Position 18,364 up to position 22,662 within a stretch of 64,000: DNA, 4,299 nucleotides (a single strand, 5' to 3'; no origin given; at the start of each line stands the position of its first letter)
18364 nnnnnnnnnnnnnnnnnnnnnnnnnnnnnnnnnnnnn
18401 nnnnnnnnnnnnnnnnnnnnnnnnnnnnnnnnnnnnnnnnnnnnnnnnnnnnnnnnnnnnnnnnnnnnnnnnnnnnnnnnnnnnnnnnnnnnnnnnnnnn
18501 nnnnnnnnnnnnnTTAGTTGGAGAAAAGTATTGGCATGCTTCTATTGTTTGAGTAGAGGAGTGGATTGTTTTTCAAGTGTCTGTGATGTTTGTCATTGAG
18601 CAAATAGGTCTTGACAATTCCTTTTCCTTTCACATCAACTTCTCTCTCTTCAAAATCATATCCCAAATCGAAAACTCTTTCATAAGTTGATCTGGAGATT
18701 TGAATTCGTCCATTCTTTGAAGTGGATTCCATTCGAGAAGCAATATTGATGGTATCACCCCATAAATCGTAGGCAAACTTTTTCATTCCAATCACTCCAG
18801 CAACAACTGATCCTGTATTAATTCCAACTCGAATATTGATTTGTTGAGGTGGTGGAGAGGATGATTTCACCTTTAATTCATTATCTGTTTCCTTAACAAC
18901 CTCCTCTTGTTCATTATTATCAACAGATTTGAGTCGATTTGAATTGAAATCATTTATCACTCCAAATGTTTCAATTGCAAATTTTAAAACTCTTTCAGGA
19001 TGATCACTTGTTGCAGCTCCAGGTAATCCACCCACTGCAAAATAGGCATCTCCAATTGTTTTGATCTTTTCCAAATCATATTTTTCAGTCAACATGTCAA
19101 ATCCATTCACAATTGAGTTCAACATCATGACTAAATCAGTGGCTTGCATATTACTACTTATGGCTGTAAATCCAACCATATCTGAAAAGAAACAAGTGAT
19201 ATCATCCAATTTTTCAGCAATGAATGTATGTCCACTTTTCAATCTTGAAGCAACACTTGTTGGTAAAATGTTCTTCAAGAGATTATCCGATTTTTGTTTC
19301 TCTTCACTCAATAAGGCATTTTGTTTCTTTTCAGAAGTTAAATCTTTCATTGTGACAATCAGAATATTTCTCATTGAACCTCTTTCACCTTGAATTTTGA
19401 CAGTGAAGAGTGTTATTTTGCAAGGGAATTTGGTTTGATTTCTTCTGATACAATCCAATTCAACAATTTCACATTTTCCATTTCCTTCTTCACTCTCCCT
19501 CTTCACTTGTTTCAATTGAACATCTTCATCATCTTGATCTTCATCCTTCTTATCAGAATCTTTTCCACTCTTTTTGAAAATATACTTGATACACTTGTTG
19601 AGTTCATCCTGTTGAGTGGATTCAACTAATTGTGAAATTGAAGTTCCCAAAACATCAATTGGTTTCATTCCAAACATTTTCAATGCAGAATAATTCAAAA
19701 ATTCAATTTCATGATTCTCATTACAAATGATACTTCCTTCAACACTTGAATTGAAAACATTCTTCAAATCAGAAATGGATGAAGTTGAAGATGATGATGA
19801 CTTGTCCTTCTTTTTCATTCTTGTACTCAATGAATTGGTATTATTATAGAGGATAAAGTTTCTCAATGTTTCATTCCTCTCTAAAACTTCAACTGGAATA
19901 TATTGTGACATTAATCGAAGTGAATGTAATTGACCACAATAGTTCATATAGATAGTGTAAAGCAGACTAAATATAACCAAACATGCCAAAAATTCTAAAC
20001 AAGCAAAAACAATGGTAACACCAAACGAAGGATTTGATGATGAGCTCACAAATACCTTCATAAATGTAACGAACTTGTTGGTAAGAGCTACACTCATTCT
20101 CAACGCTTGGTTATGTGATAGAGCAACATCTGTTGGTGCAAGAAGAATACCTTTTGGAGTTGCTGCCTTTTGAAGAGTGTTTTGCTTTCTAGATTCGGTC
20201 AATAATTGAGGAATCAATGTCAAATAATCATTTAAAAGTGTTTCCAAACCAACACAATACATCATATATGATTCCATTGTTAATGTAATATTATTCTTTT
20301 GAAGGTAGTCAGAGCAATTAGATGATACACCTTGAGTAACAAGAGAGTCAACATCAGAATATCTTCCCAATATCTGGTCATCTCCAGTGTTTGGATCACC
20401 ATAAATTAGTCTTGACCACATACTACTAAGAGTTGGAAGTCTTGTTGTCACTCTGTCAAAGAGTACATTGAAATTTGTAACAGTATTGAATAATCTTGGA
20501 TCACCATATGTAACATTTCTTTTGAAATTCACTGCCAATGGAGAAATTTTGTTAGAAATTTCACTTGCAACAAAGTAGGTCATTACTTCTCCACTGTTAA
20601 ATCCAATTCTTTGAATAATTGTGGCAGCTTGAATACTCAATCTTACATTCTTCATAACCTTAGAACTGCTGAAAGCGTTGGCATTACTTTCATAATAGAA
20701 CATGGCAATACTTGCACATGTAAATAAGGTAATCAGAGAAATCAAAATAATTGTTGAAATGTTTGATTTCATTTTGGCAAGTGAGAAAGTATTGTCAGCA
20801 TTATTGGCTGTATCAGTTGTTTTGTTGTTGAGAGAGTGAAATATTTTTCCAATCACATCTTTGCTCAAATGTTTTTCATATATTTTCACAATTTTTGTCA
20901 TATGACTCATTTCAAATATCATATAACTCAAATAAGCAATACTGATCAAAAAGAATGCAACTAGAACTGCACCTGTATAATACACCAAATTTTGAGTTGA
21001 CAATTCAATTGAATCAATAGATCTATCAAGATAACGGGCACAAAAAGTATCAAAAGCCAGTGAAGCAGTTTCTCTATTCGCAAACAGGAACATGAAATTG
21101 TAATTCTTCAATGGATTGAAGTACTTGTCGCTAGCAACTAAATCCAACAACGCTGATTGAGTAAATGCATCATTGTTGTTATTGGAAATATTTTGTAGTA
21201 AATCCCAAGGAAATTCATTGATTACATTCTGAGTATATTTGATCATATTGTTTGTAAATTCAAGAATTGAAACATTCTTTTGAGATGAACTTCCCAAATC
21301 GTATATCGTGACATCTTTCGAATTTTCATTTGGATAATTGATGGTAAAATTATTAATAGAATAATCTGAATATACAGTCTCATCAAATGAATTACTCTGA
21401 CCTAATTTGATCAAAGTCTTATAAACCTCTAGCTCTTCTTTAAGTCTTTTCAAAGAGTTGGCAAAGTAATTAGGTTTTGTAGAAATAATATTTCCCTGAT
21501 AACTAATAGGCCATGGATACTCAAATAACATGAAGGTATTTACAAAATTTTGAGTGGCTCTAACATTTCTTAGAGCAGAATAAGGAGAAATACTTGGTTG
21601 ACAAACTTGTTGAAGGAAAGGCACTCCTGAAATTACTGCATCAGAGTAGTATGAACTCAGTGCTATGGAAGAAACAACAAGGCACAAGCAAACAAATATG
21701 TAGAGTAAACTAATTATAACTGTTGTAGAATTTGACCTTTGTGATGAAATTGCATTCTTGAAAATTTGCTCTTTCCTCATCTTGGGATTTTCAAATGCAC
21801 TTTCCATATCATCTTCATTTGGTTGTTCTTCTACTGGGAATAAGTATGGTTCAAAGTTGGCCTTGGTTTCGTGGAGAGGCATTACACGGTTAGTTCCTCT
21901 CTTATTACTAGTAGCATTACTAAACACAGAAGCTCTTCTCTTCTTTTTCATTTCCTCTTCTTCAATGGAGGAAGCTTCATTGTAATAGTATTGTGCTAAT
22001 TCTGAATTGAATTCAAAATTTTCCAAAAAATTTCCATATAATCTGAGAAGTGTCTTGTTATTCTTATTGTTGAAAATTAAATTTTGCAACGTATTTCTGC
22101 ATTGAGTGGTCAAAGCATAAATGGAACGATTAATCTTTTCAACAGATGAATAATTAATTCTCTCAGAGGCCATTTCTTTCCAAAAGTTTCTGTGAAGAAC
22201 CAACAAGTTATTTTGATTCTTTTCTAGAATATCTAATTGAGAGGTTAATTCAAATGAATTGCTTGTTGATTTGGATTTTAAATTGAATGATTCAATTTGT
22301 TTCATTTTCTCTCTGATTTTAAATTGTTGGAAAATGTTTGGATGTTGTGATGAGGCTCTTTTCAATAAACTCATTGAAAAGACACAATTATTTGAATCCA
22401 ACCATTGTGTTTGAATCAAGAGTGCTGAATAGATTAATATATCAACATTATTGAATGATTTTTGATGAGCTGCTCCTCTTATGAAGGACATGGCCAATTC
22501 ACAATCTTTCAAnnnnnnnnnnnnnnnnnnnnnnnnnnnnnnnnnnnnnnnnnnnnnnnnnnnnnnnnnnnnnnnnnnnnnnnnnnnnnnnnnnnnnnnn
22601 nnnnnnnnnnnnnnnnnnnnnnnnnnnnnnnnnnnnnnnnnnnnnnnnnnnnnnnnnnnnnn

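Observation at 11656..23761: Tandem receptor cyclases: near-identical ends, diverged extracellular middle, adenylyl specificity predicted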

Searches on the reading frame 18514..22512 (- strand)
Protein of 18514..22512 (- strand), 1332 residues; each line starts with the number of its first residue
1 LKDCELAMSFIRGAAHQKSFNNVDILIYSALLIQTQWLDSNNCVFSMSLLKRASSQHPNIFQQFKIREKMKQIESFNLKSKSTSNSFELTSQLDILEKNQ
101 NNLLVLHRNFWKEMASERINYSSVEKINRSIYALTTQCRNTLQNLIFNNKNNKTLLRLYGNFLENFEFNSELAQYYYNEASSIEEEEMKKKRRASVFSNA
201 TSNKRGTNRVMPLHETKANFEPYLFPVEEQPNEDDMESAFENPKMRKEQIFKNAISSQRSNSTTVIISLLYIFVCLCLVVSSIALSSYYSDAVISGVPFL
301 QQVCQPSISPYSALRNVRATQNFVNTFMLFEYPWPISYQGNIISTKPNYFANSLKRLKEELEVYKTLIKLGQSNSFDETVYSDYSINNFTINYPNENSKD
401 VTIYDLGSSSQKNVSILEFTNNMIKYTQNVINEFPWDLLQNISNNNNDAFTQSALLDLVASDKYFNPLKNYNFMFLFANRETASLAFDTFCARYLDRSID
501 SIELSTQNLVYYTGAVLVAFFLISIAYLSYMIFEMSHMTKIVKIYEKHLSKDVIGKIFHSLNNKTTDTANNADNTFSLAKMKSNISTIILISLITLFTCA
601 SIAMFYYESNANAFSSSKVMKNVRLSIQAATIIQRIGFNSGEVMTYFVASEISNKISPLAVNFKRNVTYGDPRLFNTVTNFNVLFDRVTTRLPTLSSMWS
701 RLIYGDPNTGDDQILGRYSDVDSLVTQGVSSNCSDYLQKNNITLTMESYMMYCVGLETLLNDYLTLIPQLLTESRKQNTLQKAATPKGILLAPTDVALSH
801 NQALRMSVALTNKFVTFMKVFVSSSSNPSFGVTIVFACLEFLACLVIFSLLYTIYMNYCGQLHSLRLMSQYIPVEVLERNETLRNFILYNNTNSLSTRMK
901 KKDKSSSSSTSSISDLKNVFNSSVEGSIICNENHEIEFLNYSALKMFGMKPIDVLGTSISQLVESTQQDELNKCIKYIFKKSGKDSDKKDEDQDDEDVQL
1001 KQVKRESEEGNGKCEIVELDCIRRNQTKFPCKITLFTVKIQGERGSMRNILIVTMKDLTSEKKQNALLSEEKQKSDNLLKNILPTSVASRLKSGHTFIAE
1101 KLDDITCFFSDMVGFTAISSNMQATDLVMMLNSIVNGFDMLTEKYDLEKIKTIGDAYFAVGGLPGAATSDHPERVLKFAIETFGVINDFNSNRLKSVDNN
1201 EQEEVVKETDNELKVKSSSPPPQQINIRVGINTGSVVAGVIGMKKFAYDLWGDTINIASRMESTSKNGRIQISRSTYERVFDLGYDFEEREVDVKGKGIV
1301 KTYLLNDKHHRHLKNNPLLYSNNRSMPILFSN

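Call 11: search_protein_families(library=pfam, proteins=[window:18514-22512:-], max_evalue=0.01)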
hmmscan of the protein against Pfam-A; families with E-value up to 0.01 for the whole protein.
window:18514-22512:- (1332 aa): 5 families
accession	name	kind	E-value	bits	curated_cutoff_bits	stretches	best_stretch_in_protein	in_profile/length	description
PF00211.25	Guanylate_cyc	-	1.2e-52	178.7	21.9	1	1099-1306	3-182/183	Adenylate and Guanylate cyclase catalytic domain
PF13426.13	PAS_9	-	1.5e-14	54.5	27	1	925-1059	2-102/103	PAS domain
PF25474.1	TPR_TmcB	-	9.5e-13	48.6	27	1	88-189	23-124/125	TmcB, TPR repeats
PF00989.32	PAS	-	4.6e-05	23.8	22.6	1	915-979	2-66/113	PAS fold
PF07701.20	HNOBA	-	0.0027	17.7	23.4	1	1062-1091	187-216/216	Heme NO binding associated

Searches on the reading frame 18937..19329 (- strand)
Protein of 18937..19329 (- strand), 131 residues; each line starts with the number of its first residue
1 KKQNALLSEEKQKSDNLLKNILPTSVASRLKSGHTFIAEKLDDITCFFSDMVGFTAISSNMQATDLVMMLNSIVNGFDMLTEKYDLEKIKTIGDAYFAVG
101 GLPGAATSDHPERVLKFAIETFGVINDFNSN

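Call 70: search_solved_structures(query=window:18937-19329:-, max_evalue=1e-8, show_alignments=5)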
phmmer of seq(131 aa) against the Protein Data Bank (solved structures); distinct sequences matched with E-value up to 1e-8: 32.
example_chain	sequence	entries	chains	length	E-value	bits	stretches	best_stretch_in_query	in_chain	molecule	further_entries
9u3p_A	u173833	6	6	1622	1.3e-26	96.4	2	34-117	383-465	Adenylate cyclase type 9,Protein M2-1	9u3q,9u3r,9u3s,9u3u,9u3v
7pd4_A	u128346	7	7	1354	2.2e-26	95.7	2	34-117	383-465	Adenylate cyclase 9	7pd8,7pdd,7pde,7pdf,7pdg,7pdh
6r4o_A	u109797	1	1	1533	3e-26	95.3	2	34-117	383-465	Adenylate cyclase 9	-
6r3q_A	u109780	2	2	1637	3.5e-26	95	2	34-117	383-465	Adenylate cyclase 9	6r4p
5o5k_A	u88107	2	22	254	2.1e-24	89.3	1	4-123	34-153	Adenylate cyclase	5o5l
9bcv_A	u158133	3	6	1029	1.8e-23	86.3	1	8-128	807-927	Atrial natriuretic peptide receptor 1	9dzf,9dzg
9dzh_A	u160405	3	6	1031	1.8e-23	86.3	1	8-128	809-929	Atrial natriuretic peptide receptor 1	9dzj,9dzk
9bcl_A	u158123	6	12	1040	1.8e-23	86.2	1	8-128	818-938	Atrial natriuretic peptide receptor 1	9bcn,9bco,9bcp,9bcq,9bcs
8buz_A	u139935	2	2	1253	1.7e-22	83.1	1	34-115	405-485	Adenylate cyclase type 8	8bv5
7yz9_A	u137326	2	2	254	3.1e-22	82.3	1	4-124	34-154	Adenylate cyclase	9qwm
4p2x_A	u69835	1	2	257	8.9e-22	80.8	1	7-124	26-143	Adenylate cyclase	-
4p2m_A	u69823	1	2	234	9.9e-22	80.7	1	8-124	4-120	Adenylate cyclase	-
7yzi_A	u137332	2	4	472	1.5e-21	80.1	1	4-124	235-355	Adenylate cyclase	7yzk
4p2f_A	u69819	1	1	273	2.9e-21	79.2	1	7-124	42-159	Adenylate cyclase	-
8sl3_A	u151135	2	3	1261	6.2e-21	78.1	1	9-119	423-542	Adenylate cyclase type 5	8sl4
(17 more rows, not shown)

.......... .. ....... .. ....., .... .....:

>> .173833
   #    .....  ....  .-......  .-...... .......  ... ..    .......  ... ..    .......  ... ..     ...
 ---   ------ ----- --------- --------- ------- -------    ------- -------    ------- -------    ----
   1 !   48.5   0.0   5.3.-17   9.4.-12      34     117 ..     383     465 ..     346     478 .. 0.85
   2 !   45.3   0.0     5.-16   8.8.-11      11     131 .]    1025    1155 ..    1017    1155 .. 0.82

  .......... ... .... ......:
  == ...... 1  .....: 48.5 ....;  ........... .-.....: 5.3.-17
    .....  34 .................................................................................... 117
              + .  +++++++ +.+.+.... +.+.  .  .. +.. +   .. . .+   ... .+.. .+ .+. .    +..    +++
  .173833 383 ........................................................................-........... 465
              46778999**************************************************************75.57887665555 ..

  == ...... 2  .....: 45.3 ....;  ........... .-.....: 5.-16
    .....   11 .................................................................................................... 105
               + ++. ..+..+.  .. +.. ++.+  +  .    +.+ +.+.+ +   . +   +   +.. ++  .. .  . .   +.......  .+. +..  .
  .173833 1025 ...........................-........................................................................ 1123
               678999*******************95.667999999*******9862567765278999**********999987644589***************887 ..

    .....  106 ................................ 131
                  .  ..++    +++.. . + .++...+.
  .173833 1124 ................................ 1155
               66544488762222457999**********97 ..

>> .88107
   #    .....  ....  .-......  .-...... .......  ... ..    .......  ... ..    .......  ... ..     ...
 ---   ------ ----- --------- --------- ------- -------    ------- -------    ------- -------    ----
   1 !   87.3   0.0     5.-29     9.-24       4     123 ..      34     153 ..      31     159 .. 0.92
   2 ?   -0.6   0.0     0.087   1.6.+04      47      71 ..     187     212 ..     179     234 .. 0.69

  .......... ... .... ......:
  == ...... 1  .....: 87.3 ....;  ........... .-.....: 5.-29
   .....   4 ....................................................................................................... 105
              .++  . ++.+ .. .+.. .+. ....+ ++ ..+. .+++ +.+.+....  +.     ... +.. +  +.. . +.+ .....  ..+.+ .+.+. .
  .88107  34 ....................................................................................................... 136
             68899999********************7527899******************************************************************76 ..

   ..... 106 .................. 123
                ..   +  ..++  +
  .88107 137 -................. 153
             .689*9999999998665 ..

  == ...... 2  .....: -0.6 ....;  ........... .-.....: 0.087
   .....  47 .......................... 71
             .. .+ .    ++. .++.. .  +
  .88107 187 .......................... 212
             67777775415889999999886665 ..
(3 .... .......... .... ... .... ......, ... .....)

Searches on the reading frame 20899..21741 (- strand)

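Call 68: search_protein_families(library=pfam, proteins=[window:20899-21741:-], max_evalue=10)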
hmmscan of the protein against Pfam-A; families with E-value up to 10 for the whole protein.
window:20899-21741:- (281 aa): 1 family
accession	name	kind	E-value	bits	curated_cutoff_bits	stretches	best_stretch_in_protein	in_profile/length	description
PF00715.22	IL2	-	0.11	12.9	26.2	1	96-174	69-144/145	Interleukin 2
